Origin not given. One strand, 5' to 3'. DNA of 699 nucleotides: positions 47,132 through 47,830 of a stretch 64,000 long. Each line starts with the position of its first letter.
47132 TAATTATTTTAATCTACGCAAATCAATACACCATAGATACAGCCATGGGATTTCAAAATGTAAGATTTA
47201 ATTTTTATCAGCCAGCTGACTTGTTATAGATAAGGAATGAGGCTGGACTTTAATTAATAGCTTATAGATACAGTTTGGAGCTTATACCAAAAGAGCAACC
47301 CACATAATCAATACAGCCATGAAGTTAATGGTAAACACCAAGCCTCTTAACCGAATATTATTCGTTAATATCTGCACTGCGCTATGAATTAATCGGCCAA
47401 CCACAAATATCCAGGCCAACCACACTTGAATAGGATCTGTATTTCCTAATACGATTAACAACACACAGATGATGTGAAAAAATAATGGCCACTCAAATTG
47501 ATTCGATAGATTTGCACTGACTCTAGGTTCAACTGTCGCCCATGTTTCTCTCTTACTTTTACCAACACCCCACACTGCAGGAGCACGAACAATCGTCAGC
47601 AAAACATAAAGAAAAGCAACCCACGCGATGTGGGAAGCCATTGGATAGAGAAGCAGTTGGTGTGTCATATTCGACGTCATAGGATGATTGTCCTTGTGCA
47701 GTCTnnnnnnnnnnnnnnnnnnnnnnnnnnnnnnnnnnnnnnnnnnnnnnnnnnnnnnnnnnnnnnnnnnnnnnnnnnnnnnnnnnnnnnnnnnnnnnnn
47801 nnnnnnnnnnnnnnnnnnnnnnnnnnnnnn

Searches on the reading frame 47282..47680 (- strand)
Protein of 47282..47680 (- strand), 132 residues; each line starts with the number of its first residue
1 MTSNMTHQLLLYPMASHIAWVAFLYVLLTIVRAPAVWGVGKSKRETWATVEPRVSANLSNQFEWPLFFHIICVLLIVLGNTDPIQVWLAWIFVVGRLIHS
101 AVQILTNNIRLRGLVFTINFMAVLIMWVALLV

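Call 59: search_protein_families(library=pfam, proteins=[window:47282-47680:-], max_evalue=0.01)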
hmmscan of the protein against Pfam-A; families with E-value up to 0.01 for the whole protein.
window:47282-47680:- (132 aa): 1 family
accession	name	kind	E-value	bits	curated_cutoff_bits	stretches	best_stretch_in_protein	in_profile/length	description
PF01124.23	MAPEG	-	7.8e-18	65.3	23.4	1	11-131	2-128/129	MAPEG family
